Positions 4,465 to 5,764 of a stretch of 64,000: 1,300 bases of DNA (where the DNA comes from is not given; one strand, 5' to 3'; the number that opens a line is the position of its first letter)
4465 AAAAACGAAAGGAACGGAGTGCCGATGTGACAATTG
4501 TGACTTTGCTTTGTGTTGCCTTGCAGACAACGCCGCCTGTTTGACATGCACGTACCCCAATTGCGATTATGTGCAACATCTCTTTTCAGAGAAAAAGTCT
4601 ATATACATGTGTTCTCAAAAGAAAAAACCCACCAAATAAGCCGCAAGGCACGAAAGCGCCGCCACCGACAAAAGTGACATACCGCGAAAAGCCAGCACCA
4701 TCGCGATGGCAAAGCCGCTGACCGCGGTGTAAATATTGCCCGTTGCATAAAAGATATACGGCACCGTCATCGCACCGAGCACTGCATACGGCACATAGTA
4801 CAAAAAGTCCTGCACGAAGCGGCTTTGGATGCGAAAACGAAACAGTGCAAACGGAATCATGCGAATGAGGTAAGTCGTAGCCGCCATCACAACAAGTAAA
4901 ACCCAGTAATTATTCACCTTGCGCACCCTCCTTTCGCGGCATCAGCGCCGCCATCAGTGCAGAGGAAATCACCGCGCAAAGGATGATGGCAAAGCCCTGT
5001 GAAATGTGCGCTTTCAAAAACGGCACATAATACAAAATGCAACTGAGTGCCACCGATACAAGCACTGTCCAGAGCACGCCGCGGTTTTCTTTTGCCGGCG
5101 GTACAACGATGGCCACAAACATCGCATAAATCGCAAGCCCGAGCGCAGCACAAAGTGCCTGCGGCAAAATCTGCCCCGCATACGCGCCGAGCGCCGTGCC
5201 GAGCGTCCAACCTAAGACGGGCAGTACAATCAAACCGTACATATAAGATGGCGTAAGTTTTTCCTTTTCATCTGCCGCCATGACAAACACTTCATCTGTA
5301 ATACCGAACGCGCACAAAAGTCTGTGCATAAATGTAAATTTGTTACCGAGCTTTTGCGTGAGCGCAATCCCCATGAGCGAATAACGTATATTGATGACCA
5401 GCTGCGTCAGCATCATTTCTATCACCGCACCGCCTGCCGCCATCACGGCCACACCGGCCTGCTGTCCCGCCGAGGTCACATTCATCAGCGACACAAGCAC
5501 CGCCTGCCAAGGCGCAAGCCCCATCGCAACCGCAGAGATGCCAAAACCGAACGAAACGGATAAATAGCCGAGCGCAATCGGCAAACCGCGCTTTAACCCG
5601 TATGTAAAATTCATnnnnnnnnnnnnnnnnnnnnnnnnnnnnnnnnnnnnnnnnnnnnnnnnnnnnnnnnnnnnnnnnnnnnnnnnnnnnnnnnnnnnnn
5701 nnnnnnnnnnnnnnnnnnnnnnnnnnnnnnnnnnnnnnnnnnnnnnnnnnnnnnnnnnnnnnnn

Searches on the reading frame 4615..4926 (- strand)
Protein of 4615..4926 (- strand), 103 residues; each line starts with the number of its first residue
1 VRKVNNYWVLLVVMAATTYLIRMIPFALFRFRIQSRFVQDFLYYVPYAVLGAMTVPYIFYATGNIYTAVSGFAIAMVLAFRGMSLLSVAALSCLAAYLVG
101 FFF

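Call 12: search_protein_families(library=pfam, proteins=[window:4615-4926:-], max_evalue=0.01)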
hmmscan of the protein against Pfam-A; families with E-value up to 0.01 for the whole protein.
window:4615-4926:- (103 aa): 1 family
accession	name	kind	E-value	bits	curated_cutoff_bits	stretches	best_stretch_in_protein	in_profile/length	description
PF05437.17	AzlD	-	4.1e-15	56.2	23.7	1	8-99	2-98/99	Branched-chain amino acid transport protein (AzlD)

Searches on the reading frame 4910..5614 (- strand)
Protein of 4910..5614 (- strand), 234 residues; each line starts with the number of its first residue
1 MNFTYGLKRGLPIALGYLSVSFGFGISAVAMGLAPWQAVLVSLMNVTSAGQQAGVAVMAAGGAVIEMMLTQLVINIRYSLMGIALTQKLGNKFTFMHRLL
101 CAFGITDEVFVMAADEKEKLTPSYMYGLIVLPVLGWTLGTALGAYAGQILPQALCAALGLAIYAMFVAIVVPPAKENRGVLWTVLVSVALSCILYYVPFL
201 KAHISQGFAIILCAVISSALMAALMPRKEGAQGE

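Call 12: search_protein_families(library=pfam, proteins=[window:4910-5614:-], max_evalue=0.01)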
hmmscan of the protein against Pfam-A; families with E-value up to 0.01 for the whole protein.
window:4910-5614:- (234 aa): 1 family
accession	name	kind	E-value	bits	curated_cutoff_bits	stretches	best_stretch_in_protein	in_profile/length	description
PF03591.19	AzlC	-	1.6e-37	129.4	32.1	1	12-150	1-137/137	AzlC protein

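Call 20: find_encoding_contigs(protein=window:4910-5614:-, flank=6000, max_places=10)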
Protein window:4910-5614:- (234 aa): 1 contig read that carries it; 1 place shown.
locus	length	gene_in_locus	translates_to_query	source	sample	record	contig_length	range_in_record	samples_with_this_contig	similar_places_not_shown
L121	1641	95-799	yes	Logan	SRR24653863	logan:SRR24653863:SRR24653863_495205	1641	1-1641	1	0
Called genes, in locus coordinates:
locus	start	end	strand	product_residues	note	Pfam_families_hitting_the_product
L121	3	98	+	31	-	?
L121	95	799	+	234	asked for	PF03591:AzlC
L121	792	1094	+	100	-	PF05437:AzlD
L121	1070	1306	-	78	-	-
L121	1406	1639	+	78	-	?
